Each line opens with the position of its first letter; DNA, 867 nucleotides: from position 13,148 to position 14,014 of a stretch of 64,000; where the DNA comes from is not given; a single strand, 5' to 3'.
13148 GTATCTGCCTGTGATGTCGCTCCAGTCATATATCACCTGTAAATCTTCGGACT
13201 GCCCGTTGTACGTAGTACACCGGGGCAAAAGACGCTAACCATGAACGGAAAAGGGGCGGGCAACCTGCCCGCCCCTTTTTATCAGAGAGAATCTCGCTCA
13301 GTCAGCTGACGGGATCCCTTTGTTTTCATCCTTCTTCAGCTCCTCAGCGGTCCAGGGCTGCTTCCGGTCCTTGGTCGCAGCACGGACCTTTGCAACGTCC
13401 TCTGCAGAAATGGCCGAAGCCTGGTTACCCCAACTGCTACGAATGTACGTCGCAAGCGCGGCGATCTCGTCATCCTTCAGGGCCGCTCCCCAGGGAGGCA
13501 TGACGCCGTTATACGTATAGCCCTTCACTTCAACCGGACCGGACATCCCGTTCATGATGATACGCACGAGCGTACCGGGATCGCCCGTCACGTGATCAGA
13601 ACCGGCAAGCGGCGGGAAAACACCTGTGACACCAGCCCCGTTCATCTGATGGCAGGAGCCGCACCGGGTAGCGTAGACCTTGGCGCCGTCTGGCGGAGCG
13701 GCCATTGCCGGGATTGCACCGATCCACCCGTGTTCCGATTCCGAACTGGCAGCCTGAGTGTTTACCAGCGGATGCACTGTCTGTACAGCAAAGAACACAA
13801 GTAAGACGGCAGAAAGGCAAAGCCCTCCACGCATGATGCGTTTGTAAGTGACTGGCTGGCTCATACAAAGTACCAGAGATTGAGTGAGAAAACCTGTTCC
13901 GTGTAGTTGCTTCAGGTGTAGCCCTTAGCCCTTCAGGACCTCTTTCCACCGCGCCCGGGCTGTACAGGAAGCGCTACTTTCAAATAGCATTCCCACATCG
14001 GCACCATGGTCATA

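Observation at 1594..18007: The ebo cluster is sandwiched between two paralogous exported ThuA / PQQ-type dehydrogenase loci with a dedicated cytochrome c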

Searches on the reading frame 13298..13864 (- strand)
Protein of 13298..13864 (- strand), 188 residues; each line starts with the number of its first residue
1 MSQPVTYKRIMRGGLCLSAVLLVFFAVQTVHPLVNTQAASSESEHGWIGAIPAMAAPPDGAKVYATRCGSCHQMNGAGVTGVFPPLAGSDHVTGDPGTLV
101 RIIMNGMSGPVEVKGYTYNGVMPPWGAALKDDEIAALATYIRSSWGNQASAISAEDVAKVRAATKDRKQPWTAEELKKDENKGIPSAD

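Call 3: search_protein_families(library=pfam, proteins=[window:13298-13864:-], max_evalue=0.001)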
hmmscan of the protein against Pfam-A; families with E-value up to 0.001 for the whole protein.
window:13298-13864:- (188 aa): 2 families
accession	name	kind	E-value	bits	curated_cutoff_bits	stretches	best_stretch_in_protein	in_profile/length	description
PF00034.26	Cytochrom_C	-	4.1e-13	50.9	21.3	1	59-145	3-90/90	Cytochrome c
PF13442.11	Cytochrome_CBB3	-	5.3e-13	49.5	27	1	56-141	2-68/68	Cytochrome C oxidase, cbb3-type, subunit III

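Call 5: search_protein_families(library=ncbifam, proteins=[window:13298-13864:-], max_evalue=0.001)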
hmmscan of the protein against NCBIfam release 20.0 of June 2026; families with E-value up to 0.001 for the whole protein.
window:13298-13864:- (188 aa): 5 families
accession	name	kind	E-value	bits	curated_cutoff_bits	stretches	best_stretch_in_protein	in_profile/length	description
TIGR00782.1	ccoP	equivalog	4.3e-10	39.4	179.95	1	58-148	108-197/285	cytochrome-c oxidase, cbb3-type subunit III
NF011054.0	PRK14486.1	equivalog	3.2e-05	23.6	447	1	54-144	212-290/294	putative bifunctional cbb3-type cytochrome c oxidase subunit II/cytochrome c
NF052248.1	SorU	equivalog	0.0001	22.5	100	0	67-141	12-72/72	SorU family sulfite dehydrogenase c-type cytochrome subunit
NF045930.1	Cytc6PetJCyano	equivalog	0.00013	21.9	135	0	51-76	21-46/110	cytochrome c6 PetJ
NF050122.1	bc1_QcrC_actin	exception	0.00016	21.1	200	1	54-146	38-119/253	cytochrome bc1 complex diheme cytochrome c subunit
